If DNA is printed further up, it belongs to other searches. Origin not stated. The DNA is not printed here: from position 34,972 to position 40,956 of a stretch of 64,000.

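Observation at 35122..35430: Canonical PilZ (c-di-GMP receptor) motifs at the extreme C-terminus of a two-partner-secreted giant exoprotein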

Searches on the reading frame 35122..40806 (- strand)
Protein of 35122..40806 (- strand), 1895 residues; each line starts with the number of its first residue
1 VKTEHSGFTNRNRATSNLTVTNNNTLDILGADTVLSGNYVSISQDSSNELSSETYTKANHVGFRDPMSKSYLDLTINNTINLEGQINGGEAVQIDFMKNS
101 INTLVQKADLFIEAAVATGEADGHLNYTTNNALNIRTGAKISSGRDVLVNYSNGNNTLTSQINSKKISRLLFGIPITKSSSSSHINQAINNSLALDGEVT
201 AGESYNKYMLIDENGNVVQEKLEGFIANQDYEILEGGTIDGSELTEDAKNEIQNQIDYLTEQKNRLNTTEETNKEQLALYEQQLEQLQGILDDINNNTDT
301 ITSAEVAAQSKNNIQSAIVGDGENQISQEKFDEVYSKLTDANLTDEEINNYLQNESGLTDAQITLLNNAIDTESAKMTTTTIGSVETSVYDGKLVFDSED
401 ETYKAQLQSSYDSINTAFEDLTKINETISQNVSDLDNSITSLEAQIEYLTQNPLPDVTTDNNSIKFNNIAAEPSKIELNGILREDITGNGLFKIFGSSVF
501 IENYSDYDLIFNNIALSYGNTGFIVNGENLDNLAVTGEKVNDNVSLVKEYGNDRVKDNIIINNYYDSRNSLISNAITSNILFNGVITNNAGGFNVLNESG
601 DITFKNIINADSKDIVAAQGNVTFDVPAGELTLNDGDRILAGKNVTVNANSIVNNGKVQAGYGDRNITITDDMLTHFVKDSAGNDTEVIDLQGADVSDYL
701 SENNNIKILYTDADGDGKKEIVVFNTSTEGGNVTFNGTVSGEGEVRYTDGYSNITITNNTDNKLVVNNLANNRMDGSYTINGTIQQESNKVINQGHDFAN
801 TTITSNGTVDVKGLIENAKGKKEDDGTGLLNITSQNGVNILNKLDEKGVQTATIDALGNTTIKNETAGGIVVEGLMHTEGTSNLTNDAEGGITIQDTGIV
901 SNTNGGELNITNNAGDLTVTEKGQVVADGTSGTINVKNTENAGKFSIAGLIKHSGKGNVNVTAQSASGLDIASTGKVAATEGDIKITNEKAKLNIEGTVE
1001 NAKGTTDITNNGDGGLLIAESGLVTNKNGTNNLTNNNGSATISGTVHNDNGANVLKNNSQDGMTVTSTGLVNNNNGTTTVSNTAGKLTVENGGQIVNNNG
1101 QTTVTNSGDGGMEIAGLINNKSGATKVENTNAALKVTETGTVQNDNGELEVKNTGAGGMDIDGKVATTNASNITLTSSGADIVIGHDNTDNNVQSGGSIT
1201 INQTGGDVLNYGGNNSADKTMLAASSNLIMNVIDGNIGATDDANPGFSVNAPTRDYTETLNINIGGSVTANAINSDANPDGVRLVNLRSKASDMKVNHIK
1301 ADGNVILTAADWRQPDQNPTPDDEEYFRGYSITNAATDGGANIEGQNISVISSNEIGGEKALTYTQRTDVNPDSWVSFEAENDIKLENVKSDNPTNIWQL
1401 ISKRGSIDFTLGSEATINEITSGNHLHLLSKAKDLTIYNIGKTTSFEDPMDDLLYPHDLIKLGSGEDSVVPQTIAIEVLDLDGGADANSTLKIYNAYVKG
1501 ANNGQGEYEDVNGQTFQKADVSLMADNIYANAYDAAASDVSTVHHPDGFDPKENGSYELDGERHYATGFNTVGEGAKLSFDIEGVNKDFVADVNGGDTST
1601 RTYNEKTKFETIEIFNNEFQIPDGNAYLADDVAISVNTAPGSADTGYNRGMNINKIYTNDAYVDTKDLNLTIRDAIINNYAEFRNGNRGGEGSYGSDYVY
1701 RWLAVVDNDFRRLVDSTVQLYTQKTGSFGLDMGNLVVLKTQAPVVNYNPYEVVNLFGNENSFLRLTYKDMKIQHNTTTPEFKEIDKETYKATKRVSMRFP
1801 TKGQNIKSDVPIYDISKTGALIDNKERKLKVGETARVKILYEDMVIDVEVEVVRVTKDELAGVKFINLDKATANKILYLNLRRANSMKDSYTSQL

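Call 24: search_protein_families(library=pfam, proteins=[window:35122-40806:-], max_evalue=0.1)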
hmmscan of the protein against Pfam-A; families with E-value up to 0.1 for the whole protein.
window:35122-40806:- (1895 aa): 1 family
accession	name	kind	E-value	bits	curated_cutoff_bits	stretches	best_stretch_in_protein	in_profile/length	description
PF07238.19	PilZ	-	7.1e-08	33.2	22.5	1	1809-1876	24-96/102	PilZ domain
